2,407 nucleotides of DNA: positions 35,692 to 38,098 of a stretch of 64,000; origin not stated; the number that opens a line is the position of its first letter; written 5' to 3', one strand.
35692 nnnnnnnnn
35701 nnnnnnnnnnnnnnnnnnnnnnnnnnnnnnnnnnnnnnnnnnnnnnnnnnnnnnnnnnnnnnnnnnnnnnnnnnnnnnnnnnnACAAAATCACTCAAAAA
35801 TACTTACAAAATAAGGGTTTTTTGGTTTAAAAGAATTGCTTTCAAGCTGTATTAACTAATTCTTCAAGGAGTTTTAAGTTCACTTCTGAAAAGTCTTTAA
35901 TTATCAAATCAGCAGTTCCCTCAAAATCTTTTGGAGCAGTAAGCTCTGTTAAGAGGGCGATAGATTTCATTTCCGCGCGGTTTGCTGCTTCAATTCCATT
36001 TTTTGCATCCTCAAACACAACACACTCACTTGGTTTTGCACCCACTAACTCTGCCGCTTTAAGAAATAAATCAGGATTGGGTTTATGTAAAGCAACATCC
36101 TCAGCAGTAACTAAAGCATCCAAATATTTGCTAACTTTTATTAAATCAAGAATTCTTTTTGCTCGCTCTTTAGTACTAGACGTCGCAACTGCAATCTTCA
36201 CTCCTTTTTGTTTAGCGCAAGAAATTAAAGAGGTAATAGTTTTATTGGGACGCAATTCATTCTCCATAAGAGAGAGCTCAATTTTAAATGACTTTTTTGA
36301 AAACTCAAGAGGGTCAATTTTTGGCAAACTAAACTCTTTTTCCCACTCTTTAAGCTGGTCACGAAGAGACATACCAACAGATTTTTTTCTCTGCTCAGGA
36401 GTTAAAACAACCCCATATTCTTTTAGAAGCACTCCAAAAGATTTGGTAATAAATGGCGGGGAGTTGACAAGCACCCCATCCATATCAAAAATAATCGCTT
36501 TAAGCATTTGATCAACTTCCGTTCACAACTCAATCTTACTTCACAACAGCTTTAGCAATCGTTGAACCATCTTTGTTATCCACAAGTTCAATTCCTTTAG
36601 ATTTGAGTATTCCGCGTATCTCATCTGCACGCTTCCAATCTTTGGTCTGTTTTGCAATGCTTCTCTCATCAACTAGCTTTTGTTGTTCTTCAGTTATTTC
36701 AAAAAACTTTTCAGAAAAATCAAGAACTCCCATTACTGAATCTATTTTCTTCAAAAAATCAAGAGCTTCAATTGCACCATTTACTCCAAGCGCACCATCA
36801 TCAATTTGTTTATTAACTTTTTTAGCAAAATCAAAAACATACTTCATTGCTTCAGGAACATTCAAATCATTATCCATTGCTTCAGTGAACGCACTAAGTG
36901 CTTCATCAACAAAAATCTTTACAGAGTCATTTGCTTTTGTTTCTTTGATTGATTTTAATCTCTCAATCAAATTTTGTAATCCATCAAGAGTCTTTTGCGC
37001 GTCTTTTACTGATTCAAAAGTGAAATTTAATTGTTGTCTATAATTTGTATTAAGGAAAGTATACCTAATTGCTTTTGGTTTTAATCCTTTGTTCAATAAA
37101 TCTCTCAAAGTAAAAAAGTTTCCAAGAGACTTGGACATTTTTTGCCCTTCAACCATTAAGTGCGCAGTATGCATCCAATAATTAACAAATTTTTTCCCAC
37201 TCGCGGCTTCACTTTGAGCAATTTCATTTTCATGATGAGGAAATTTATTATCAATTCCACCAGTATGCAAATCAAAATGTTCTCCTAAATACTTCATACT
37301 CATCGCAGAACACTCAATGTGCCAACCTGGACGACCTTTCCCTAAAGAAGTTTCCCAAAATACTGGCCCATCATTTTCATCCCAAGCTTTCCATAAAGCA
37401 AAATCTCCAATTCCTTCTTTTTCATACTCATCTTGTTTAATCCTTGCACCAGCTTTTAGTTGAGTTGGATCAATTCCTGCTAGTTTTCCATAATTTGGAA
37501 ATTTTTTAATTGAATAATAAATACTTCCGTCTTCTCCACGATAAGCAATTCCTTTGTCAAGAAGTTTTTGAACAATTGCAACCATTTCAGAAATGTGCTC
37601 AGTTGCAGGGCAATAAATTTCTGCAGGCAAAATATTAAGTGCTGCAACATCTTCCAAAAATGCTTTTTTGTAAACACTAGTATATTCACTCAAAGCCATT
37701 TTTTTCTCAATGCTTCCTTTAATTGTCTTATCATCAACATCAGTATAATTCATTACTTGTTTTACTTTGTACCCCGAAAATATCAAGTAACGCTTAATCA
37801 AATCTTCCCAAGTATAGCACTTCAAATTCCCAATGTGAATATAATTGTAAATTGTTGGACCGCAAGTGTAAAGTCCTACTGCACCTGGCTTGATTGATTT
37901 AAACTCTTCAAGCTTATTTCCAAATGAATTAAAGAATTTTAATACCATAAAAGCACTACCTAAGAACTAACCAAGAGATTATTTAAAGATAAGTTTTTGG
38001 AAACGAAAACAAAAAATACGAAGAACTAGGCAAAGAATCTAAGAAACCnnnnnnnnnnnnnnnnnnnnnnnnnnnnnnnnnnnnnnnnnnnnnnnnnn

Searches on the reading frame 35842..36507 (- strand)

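Call 3: search_protein_families(library=pfam, proteins=[window:35842-36507:-], max_evalue=1)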
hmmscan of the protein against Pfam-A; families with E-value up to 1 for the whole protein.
window:35842-36507:- (221 aa): 7 families
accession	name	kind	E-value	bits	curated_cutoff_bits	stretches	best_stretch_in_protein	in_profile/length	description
PF13419.12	HAD_2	-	1.6e-34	120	23.8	1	5-184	1-177/178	Haloacid dehalogenase-like hydrolase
PF00702.32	Hydrolase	-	4.1e-28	99.5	26.4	1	3-178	2-190/191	haloacid dehalogenase-like hydrolase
PF13242.12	Hydrolase_like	-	2.1e-08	34.4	22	1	141-208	3-74/75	HAD-hyrolase-like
PF14213.11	DUF4325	-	0.0018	18.4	23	1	3-32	17-46/64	STAS-like domain of unknown function (DUF4325)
PF03031.24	NIF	-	0.0025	17.9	21.8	1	103-173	54-122/160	NLI interacting factor-like phosphatase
PF22368.2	ChxR_N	-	0.086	13.7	27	1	138-208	5-74/108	Response regulator protein ChxR, N-terminal domain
PF08282.18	Hydrolase_3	-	0.13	12.4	20.9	0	86-128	15-57/255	haloacid dehalogenase-like hydrolase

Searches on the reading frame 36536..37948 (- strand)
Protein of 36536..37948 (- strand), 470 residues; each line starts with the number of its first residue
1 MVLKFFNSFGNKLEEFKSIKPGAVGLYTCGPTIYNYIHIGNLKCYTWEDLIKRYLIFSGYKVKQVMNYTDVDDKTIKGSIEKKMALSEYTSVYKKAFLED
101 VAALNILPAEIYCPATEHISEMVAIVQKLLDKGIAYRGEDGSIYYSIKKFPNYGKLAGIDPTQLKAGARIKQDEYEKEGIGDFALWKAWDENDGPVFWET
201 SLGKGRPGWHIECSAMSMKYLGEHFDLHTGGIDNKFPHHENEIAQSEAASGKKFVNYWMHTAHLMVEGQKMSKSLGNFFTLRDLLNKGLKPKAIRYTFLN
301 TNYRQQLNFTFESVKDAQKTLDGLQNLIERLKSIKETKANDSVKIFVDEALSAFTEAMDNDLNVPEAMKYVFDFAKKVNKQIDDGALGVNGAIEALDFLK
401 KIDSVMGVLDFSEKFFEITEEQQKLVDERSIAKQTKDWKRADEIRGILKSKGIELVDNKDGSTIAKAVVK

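Call 3: search_protein_families(library=pfam, proteins=[window:36536-37948:-], max_evalue=1)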
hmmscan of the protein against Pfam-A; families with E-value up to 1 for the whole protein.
window:36536-37948:- (470 aa): 10 families
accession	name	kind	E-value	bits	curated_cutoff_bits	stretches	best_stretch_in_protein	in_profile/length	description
PF01406.26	tRNA-synt_1e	-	7.8e-107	357.6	27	1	16-318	2-300/301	tRNA synthetases class I (C) catalytic domain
PF09190.17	DALR_2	-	9.3e-11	42.6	22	1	353-409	1-56/57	DALR domain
PF09334.17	tRNA-synt_1g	-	7e-10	38.7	20.1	2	247-330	304-389/391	tRNA synthetases class I (M)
PF00133.28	tRNA-synt_1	-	2.1e-08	33.8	22.7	2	226-309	330-413/414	tRNA synthetases class I (I, L, M and V)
PF01921.24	tRNA-synt_1f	-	5e-08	32.7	27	1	266-332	278-343/360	tRNA synthetases class I (K)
PF23493.1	CysS_C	-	0.013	16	23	1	418-453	4-39/51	Cysteinyl-tRNA ligase anticodon binding domain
PF00749.27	tRNA-synt_1c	-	0.037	13.4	23.4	1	92-139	51-98/314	tRNA synthetases class I (E and Q), catalytic domain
PF15619.11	Lebercilin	-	0.11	12.5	34.3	1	299-338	150-189/193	Ciliary protein causing Leber congenital amaurosis disease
PF25565.1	Ubiquitin_At1g33420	-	0.2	12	27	1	36-84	35-84/92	At1g33420-like, ubiquitin-like domain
PF22470.1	Histone_HNS_N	-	0.54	10.6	24.5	0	412-456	30-73/79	H-NS histone-like proteins, N-terminal domain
